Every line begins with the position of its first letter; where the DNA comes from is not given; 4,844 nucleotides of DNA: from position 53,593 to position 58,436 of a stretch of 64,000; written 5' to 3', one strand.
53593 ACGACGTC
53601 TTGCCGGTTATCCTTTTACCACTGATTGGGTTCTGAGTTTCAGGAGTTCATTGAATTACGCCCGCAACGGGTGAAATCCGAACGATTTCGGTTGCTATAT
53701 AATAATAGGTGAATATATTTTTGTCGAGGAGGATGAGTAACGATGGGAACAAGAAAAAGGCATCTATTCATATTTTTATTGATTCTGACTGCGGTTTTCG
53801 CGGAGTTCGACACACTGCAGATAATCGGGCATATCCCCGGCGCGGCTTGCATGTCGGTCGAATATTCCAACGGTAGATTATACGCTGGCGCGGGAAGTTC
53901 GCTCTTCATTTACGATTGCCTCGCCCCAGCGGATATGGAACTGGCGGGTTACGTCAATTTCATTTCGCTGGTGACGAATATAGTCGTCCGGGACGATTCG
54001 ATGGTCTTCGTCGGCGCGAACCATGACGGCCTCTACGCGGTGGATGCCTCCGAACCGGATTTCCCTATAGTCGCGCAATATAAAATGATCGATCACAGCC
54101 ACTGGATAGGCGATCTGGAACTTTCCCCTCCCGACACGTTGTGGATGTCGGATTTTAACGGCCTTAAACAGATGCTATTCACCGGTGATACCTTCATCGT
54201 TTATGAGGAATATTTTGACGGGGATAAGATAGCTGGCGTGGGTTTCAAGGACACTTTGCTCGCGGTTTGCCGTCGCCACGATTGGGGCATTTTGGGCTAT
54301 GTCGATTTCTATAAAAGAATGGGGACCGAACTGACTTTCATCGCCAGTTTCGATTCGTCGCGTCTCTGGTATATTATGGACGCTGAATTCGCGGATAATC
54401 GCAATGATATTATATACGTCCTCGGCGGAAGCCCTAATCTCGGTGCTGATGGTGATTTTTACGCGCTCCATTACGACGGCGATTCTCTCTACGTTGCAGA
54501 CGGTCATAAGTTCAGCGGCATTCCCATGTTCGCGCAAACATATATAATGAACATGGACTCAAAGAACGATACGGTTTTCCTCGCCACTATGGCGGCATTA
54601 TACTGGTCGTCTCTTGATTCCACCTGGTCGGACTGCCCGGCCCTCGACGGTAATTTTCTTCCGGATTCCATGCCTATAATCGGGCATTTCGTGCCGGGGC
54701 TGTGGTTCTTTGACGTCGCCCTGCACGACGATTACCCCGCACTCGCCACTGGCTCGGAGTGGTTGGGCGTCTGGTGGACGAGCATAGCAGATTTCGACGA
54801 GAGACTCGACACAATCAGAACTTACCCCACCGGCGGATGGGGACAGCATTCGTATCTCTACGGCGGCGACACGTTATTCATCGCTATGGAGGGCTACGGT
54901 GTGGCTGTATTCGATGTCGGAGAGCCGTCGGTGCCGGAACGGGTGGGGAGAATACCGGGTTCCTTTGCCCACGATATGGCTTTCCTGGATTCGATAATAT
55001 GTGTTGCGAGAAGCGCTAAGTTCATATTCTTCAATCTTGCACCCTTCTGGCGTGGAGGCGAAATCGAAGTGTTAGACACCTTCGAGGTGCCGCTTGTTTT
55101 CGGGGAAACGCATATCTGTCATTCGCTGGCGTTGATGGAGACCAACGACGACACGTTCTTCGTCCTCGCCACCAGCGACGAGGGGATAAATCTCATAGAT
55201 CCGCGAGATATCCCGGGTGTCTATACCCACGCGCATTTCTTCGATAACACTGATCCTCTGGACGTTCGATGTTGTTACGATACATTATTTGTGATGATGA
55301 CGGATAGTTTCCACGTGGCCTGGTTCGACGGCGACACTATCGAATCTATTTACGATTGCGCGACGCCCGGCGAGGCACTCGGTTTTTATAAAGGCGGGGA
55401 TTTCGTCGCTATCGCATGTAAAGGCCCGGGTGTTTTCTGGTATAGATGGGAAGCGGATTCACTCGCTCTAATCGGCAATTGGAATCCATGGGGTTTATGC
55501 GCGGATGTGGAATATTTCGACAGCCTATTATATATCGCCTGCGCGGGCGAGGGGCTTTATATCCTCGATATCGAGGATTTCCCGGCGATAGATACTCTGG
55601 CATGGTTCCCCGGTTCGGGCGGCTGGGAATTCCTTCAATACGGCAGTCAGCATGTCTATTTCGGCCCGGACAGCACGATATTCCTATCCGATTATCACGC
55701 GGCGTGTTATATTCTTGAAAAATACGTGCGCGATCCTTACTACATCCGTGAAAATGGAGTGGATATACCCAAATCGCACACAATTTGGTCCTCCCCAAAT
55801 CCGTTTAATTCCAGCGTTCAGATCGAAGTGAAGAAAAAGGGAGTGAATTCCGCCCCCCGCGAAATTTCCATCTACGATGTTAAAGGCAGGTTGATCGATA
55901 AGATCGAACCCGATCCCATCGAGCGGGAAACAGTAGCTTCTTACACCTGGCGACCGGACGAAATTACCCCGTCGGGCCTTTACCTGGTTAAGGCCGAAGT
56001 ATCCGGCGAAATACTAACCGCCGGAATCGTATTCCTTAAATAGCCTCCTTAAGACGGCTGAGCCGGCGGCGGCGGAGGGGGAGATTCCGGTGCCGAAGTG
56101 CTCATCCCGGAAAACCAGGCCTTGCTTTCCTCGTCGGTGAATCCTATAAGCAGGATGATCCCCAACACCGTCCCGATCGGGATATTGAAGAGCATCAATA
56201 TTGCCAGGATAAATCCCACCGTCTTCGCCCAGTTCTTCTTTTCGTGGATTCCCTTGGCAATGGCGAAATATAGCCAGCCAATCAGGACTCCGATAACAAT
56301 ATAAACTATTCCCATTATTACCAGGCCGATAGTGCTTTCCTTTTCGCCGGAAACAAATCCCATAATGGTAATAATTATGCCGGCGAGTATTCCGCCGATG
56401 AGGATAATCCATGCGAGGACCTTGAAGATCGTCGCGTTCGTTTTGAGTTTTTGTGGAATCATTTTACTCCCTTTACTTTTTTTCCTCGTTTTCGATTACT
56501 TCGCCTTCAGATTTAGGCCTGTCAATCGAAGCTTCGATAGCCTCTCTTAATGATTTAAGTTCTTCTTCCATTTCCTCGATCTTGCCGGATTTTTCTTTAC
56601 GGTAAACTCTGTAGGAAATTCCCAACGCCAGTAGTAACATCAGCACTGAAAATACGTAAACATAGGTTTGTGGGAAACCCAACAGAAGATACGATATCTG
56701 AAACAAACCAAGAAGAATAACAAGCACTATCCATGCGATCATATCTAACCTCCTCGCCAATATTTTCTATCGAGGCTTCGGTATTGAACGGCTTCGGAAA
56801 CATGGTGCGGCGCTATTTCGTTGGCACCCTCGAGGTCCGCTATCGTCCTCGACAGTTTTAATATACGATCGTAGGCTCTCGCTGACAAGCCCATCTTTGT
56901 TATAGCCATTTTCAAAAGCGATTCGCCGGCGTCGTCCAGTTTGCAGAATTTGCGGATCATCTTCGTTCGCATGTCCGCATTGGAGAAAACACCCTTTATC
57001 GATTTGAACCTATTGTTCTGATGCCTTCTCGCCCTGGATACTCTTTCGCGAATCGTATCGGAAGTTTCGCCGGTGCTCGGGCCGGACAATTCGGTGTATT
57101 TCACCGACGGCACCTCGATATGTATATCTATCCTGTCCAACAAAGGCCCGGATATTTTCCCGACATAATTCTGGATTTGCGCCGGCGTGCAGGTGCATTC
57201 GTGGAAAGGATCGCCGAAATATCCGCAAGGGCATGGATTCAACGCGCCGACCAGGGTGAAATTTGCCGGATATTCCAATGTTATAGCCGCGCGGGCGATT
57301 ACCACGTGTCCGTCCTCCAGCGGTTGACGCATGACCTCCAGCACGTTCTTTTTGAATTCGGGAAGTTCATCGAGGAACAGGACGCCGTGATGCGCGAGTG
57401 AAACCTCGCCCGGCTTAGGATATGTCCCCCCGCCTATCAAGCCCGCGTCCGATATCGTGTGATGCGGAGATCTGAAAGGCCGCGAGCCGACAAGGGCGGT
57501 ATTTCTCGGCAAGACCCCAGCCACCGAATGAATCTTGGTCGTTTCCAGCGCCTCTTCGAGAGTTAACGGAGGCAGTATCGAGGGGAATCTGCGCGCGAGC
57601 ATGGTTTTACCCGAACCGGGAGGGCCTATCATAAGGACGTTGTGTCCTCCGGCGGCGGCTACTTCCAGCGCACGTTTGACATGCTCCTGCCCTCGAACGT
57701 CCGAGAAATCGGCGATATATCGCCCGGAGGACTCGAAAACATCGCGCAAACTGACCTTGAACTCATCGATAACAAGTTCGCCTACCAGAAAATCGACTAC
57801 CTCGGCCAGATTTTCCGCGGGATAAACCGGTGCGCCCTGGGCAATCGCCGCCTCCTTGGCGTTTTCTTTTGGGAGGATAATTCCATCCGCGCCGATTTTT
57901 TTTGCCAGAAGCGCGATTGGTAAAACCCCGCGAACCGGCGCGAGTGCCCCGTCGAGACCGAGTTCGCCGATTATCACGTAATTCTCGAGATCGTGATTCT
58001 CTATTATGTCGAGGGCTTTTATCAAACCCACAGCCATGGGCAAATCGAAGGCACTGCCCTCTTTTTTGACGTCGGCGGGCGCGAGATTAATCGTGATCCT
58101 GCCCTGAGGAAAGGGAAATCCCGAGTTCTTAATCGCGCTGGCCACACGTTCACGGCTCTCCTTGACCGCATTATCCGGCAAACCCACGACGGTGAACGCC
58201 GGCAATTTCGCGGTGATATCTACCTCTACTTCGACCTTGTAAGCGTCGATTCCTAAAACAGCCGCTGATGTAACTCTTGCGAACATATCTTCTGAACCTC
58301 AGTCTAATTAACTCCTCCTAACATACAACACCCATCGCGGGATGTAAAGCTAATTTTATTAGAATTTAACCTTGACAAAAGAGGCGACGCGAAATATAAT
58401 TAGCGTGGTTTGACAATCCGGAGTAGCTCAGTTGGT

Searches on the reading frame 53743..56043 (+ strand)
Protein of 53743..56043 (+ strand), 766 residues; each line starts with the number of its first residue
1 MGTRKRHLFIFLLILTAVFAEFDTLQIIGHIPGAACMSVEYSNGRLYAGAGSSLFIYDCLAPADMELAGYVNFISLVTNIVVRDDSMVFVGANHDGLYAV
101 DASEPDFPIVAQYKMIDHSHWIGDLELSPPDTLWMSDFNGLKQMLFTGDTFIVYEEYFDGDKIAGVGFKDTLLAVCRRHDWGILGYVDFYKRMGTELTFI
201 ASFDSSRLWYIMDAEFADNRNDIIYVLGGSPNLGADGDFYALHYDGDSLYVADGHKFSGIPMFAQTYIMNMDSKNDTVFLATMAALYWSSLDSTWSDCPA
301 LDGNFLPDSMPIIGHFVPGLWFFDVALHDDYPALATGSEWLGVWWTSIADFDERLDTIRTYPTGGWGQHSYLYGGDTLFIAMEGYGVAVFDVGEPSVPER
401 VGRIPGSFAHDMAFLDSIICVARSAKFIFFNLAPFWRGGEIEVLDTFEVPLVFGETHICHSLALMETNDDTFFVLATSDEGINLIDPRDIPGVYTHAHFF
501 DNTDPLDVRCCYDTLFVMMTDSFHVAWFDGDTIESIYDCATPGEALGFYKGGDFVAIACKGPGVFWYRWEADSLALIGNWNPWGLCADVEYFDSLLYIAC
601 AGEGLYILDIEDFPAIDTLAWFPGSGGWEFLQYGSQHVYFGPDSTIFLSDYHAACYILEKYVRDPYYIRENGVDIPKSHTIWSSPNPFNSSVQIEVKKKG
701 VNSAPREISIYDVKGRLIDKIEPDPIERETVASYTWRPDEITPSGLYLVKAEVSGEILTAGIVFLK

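Call 72: search_protein_families(library=pfam, proteins=[window:53743-56043:+], max_evalue=0.001)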
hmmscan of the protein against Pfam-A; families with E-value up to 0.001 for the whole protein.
window:53743-56043:+ (766 aa): 1 family
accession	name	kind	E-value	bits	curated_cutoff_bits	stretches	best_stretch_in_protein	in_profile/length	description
PF18962.6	Por_Secre_tail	-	9.5e-05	23.1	27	1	685-752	3-63/75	Secretion system C-terminal sorting domain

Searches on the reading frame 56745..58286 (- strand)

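Call 72: search_protein_families(library=pfam, proteins=[window:56745-58286:-], max_evalue=0.001)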
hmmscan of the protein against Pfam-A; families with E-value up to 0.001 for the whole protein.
window:56745-58286:- (513 aa): 10 families
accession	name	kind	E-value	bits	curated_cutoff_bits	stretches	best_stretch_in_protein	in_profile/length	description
PF01078.27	Mg_chelatase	-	2.6e-98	327.9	20.3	1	193-399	1-206/207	Magnesium chelatase, subunit ChlI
PF13541.12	ChlI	-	1e-47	161.4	27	1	20-142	1-121/121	Subunit ChlI of Mg-chelatase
PF13335.12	Mg_chelatase_C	-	3.9e-33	114.3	26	1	406-503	1-94/94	Magnesium chelatase, subunit ChlI C-terminal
PF07728.20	AAA_5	-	2.9e-08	34.2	22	1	216-353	1-125/139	AAA domain (dynein-related subfamily)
PF00493.29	MCM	-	5.8e-08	32.5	23.3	1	289-354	111-176/224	MCM P-loop domain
PF05362.19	Lon_C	-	3e-06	27.4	21.1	1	59-146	91-176/205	Lon protease (S16) C-terminal proteolytic domain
PF05496.18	RuvB_N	-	3.5e-06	27.3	27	0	194-232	6-51/159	Holliday junction DNA helicase RuvB P-loop domain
PF00158.32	Sigma54_activat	-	5.8e-05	23.3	20.2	1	202-326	10-120/168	Sigma-54 interaction domain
PF13191.12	AAA_16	-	0.00019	22.4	32.6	1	201-237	10-47/167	AAA ATPase domain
PF00004.35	AAA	-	0.00028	21.8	21.2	0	217-233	1-17/131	ATPase family associated with various cellular activities (AAA)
